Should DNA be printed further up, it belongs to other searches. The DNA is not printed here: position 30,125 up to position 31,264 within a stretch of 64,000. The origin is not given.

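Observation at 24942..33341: hdrC-hdrB-hdrA(long)-mvhD-FeS-fdhA(Sec) operon: a putative formate-driven, flavin-based electron-bifurcating complex in a bacterium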

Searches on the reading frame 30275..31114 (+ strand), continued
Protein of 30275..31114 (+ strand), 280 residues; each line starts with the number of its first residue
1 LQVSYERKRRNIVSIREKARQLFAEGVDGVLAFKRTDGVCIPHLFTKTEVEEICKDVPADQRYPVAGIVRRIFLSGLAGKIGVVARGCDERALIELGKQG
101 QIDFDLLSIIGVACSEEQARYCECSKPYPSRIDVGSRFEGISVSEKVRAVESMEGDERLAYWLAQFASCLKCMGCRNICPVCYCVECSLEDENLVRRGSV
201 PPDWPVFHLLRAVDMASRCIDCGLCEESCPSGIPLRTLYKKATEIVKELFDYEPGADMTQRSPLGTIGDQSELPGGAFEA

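Call 67: search_protein_families(library=pfam, alignment_id=A1, max_evalue=1)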
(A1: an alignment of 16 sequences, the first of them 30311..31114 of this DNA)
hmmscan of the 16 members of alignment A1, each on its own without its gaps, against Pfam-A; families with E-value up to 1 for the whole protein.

A. member 1, window:30311-31114:+ (268 aa): 14 families
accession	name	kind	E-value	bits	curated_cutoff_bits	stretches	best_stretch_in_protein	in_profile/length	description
PF13534.11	Fer4_17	-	3e-06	28.1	22.2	1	156-221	1-60/61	4Fe-4S dicluster domain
PF13187.11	Fer4_9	-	1.6e-05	25.2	27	1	157-220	2-50/52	4Fe-4S dicluster domain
PF13183.11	Fer4_8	-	6.5e-05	23.8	27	2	204-221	2-19/68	4Fe-4S dicluster domain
PF00037.32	Fer4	-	0.00012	22.2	21.1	1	204-220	5-21/24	4Fe-4S binding domain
PF13237.11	Fer4_10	-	0.00015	22.1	25.5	1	202-231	4-35/53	4Fe-4S dicluster domain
PF12837.12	Fer4_6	-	0.00027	21.2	25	1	204-221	6-23/24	4Fe-4S binding domain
PF12797.12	Fer4_2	-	0.00095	19.4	24.5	1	204-219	7-22/22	4Fe-4S binding domain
PF17179.9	Fer4_22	-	0.0018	19.5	27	1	156-178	1-23/95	4Fe-4S dicluster domain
PF12800.12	Fer4_4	-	0.003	18.2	24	1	205-220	2-17/17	4Fe-4S binding domain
PF14697.11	Fer4_21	-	0.0031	18.1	35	1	205-218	6-19/59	4Fe-4S dicluster domain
PF12798.12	Fer4_3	-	0.0043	18.2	27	1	207-221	1-15/15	4Fe-4S binding domain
PF12838.12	Fer4_7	-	0.006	17.5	27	1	157-221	2-52/52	4Fe-4S dicluster domain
PF13746.11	Fer4_18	-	0.0099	16.5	27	1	200-225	54-79/114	4Fe-4S dicluster domain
PF13484.11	Fer4_16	-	0.15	13.3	30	1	206-220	1-15/66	4Fe-4S double cluster binding domain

B. families by the number of members that match (of 16 scanned): 20 families
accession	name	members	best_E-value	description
PF12797.12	Fer4_2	16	4.7e-08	4Fe-4S binding domain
PF00037.32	Fer4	16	3.6e-07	4Fe-4S binding domain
PF13187.11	Fer4_9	16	1.4e-06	4Fe-4S dicluster domain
PF13183.11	Fer4_8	16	1.6e-06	4Fe-4S dicluster domain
PF13534.11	Fer4_17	16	3e-06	4Fe-4S dicluster domain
PF12800.12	Fer4_4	16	7e-06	4Fe-4S binding domain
PF12837.12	Fer4_6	16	1.5e-05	4Fe-4S binding domain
PF13237.11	Fer4_10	16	1.7e-05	4Fe-4S dicluster domain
PF13746.11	Fer4_18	16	2.3e-05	4Fe-4S dicluster domain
PF12838.12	Fer4_7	16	0.00038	4Fe-4S dicluster domain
PF12798.12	Fer4_3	16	0.0007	4Fe-4S binding domain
PF17179.9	Fer4_22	16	0.0018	4Fe-4S dicluster domain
PF14697.11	Fer4_21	15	0.00023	4Fe-4S dicluster domain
PF13484.11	Fer4_16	11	4.2e-05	4Fe-4S double cluster binding domain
PF13370.11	Fer4_13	5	0.0051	4Fe-4S single cluster domain of Ferredoxin I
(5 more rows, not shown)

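Call 74: predict_structure(alignment_id=A4)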
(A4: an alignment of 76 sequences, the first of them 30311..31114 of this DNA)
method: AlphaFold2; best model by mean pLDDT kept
length: 268 residues; sequences in the alignment: 76
mean_pLDDT: 85.6   pTM: 0.85
mean pLDDT of the five models: 85.6, 84.9, 83.7, 82.1, 81.3
residues with pLDDT >= 90: 152; 70-90: 78; 50-70: 26; < 50: 12
segments of 3 or more residues with pLDDT < 50: 159-166, 265-268
pLDDT, mean of each block of 10 residues (from residue 1): 97 98 93 98 87 91 94 96 92 97 94 96 94 95 94 72 50 71 70 73 85 82 88 89 90 68 52
secondary structure, 60 per line:
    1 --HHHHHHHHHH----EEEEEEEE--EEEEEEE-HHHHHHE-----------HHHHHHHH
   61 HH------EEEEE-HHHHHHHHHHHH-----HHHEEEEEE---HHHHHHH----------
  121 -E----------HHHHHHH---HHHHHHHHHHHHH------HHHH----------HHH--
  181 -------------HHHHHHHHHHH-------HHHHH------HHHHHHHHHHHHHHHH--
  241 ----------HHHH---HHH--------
elements in order: H3-12 E17-24 E27-33 H35-40 H53-62 E69-73 H75-86 E95-100 H104-110 H133-139 H143-155 H162-165 H194-204 H212-216 H223-238 H251-254

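Call 77: search_protein_families(library=pfam, proteins=[L055:281-1468:+, L016:10979-11470:-, L042:12854-13435:+, L051:13117-13473:+, L051:13587-13973:+, L005:4001-4876:-, L006:5961-6689:+, L048:121-855:+, L006:3632-4090:+, L020:650-2506:+], max_evalue=0.0001)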
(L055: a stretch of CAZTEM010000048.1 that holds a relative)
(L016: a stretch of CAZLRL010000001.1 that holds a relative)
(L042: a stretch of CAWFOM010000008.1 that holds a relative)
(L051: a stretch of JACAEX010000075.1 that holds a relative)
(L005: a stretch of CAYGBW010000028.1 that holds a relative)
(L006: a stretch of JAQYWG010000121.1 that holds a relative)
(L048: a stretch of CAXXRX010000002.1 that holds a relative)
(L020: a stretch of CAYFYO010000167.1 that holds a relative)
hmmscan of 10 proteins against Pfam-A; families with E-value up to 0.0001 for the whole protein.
L055:281-1468:+ (395 aa): 6 families
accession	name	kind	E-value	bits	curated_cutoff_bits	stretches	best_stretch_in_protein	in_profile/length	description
PF02754.22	CCG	-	1.7e-29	102.2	20.6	2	283-368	1-84/85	Cysteine-rich domain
PF13183.11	Fer4_8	-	6.9e-11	43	27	1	25-87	2-68/68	4Fe-4S dicluster domain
PF13534.11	Fer4_17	-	1.1e-07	32.8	22.2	1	28-88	2-61/61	4Fe-4S dicluster domain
PF13237.11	Fer4_10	-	6.5e-07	29.6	25.5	1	25-84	6-53/53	4Fe-4S dicluster domain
PF12838.12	Fer4_7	-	7.2e-07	30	27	1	28-87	2-52/52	4Fe-4S dicluster domain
PF13187.11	Fer4_9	-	2.1e-06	28.1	27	1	27-86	1-50/52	4Fe-4S dicluster domain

L016:10979-11470:- (163 aa): 1 family
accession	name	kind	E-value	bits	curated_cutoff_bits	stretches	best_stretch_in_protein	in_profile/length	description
PF02623.20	FliW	-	3.2e-38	130.7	25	1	40-159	1-121/122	FliW protein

L042:12854-13435:+ (193 aa): 5 families
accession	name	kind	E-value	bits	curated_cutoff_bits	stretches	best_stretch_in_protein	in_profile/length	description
PF00890.30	FAD_binding_2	-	3.1e-07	30.4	20.4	1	143-180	2-39/414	FAD binding domain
PF12831.13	FAD_oxidored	-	2.2e-06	27.7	27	1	143-179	2-38/416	FAD dependent oxidoreductase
PF13450.12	NAD_binding_8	-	2.3e-06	28.2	21.9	1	145-180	1-36/68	NAD(P)-binding Rossmann-like domain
PF01266.30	DAO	-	3.8e-06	27.1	27.9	1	142-178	1-38/353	FAD dependent oxidoreductase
PF07992.20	Pyr_redox_2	-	6.4e-06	26.2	26.1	1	142-176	2-31/291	Pyridine nucleotide-disulphide oxidoreductase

L051:13117-13473:+ (118 aa): 1 family
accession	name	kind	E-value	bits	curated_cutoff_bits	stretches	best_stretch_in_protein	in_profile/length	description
PF00507.24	Oxidored_q4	-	1.8e-36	124.7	23.3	1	20-117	2-99/99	NADH-ubiquinone/plastoquinone oxidoreductase, chain 3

L051:13587-13973:+ (128 aa): 1 family
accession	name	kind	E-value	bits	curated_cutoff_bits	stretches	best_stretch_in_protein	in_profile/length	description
PF01058.29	Oxidored_q6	-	5.3e-30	104.2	27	1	18-105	29-128/128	NADH ubiquinone oxidoreductase, 20 Kd subunit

L005:4001-4876:- (291 aa): 1 family
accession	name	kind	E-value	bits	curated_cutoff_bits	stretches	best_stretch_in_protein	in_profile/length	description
PF01261.30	AP_endonuc_2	-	8.8e-44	150.5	31.1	1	29-286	1-246/249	Xylose isomerase-like TIM barrel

L006:5961-6689:+ (242 aa): 13 families
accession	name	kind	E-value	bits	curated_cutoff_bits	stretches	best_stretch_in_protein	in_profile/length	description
PF13510.11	Fer2_4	-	1.9e-20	73.1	22.8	1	23-102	2-81/82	2Fe-2S iron-sulfur cluster binding domain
PF12838.12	Fer4_7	-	1.4e-09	38.7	27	1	147-202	2-52/52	4Fe-4S dicluster domain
PF14697.11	Fer4_21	-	1.4e-08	35.2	35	1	143-204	4-58/59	4Fe-4S dicluster domain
PF00037.32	Fer4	-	1.6e-08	34.5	21.1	1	186-204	6-24/24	4Fe-4S binding domain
PF13183.11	Fer4_8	-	7.5e-08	33.2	27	1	145-201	3-67/68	4Fe-4S dicluster domain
PF13237.11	Fer4_10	-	1.3e-07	31.8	25.5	1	142-199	4-53/53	4Fe-4S dicluster domain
PF00111.32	Fer2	-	2.1e-07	31.2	21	1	28-78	2-50/77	2Fe-2S iron-sulfur cluster binding domain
PF13187.11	Fer4_9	-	4.1e-07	30.4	27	1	146-203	1-52/52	4Fe-4S dicluster domain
PF12797.12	Fer4_2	-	4.8e-07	29.8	24.5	1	180-200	3-22/22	4Fe-4S binding domain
PF12837.12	Fer4_6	-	7.6e-06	26.1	25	1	186-203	7-24/24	4Fe-4S binding domain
PF22117.2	Fer4_Nqo3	-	1.9e-05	25.2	27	1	141-203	5-66/67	NADH-quinone oxidoreductase subunit 3, ferredoxin-like domain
PF13534.11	Fer4_17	-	2.2e-05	25.3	22.2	1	146-201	1-59/61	4Fe-4S dicluster domain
PF13484.11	Fer4_16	-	2.5e-05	25.4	30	0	187-219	1-32/66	4Fe-4S double cluster binding domain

L048:121-855:+ (244 aa): 5 families
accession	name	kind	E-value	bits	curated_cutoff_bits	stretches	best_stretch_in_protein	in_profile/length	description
PF13183.11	Fer4_8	-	7.4e-11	42.9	27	1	31-92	2-68/68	4Fe-4S dicluster domain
PF13534.11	Fer4_17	-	8.5e-09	36.3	22.2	1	34-93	2-61/61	4Fe-4S dicluster domain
PF13187.11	Fer4_9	-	3.9e-08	33.6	27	1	34-91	2-50/52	4Fe-4S dicluster domain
PF13237.11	Fer4_10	-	2.5e-07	31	25.5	1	30-89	5-53/53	4Fe-4S dicluster domain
PF12838.12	Fer4_7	-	3.9e-07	30.9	27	1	34-91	2-51/52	4Fe-4S dicluster domain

L006:3632-4090:+ (152 aa): 1 family
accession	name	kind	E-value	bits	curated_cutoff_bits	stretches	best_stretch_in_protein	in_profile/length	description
PF01257.25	2Fe-2S_thioredx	-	5.4e-48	163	24.8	1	9-151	2-144/145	Thioredoxin-like [2Fe-2S] ferredoxin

L020:650-2506:+ (618 aa): 11 families
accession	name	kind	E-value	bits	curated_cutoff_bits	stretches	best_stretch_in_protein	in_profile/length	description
PF01512.22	Complex1_51K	-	1.7e-43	148.5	31.2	1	180-351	1-149/150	Nuo51 FMN-binding domain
PF10589.14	NADH_4Fe-4S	-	1.4e-33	115.1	23.5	1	462-546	1-85/85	NADH-ubiquinone oxidoreductase-F iron-sulfur binding region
PF00037.32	Fer4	-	7.6e-13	48.1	21.1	2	564-586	2-24/24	4Fe-4S binding domain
PF14697.11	Fer4_21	-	5.2e-10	39.7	35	1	565-612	3-53/59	4Fe-4S dicluster domain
PF01257.25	2Fe-2S_thioredx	-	4.3e-09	36.8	24.8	1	27-102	66-143/145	Thioredoxin-like [2Fe-2S] ferredoxin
PF13237.11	Fer4_10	-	1.2e-07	32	25.5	1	565-610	4-52/53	4Fe-4S dicluster domain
PF10531.15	SLBB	-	1.4e-07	31.6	27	1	375-423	2-53/55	SLBB domain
PF12837.12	Fer4_6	-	1.7e-07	31.3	25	1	565-585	4-24/24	4Fe-4S binding domain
PF12838.12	Fer4_7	-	1.9e-07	31.9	27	1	569-614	1-52/52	4Fe-4S dicluster domain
PF12797.12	Fer4_2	-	5.8e-07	29.5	24.5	1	564-582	4-22/22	4Fe-4S binding domain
PF13187.11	Fer4_9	-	1.6e-06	28.5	27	1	569-611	1-48/52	4Fe-4S dicluster domain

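Call 78: fold_search(model_id=the predicted structure, library=pdb)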
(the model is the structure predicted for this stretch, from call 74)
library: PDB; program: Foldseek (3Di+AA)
matches with E <= 10: 167; with E <= 0.001: 2
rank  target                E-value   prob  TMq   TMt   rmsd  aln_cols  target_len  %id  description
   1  7bkb_E                9.5e-13  1.00  0.69  0.47   7.2       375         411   20  Formate dehydrogenase - heterodisulfide reductase - formylmethanofuran dehydrogenase complex from Methanospirillum hun (released 2021-09-29)
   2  8rvu_E                7.8e-12  1.00  0.65  0.48   7.0       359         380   21  CryoEM structure of the Elp-Hdr complex of Methanothermobacter marburgensis state 2 (composite structure) (released 2025-05-14)
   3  9r51_B                4.3e-02  0.99  0.31  0.30   4.4       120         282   20  Dimeric state of the F420-reducing hydrogenase from Methanothermococcus thermolithotrophicus in crystalline form 1 (released 2025-10-22)
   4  3oby_B                1.0e-01  0.44  0.21  0.18  19.1       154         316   15  Crystal structure of Archaeoglobus fulgidus Pelota reveals inter-domain structural plasticity (released 2010-09-01)
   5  9c0t_A                1.9e-01  0.20  0.21  0.09  13.8       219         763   16  Carbon monoxide dehydrogenase/acetyl-CoA synthase (CODH/ACS) hexamer from Methanosarcina thermophila (released 2024-10-16)
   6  6qii_B                2.9e-01  0.93  0.30  0.28   3.7       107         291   15  Xenon derivatization of the F420-reducing [NiFe] hydrogenase complex from Methanosarcina barkeri (released 2019-10-23)
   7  6qgr_B                2.9e-01  0.92  0.30  0.28   3.7       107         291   15  The F420-reducing [NiFe] hydrogenase complex from Methanosarcina barkeri at the Nia-S state (released 2019-10-23)
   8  9c0r_A                3.5e-01  0.11  0.18  0.07  19.6       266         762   14  Carbon monoxide dehydrogenase (CODH) from Methanosarcina thermophila, specimen prepared on chameleon plunger (released 2024-10-16)
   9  3cf4_A                4.1e-01  0.12  0.19  0.08  14.7       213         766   16  Structure of the CODH component of the M. barkeri ACDS complex (released 2008-07-22)
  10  9c0s_B                5.9e-01  0.12  0.19  0.08  13.2       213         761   17  Carbon monoxide dehydrogenase/acetyl-CoA synthase (CODH/ACS) pentamer from Methanosarcina thermophila (released 2024-10-16)
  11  7npa_D                7.0e-01  0.47  0.23  0.11   5.1       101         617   14  Crystal structure of the Coenzyme F420-dependent sulfite reductase from Methanothermococcus thermolithotrophicus at 1. (released 2022-03-23)
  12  7np8_A                7.4e-01  0.57  0.24  0.11   5.6       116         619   16  Crystal structure of the Coenzyme F420-dependent sulfite reductase from Methanocaldococcus jannaschii at 2.3-A resolut (released 2022-03-23)
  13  7np8_B                8.8e-01  0.51  0.24  0.11   5.6       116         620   16  Crystal structure of the Coenzyme F420-dependent sulfite reductase from Methanocaldococcus jannaschii at 2.3-A resolut (released 2022-03-23)
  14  9gja_H                8.8e-01  0.18  0.19  0.10   5.8       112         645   13  Entamoeba histolytica Gal/GalNAc lectin, mode 1 (released 2026-02-11)
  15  7npa_A                9.4e-01  0.77  0.24  0.11   2.5        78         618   13  Crystal structure of the Coenzyme F420-dependent sulfite reductase from Methanothermococcus thermolithotrophicus at 1. (released 2022-03-23)
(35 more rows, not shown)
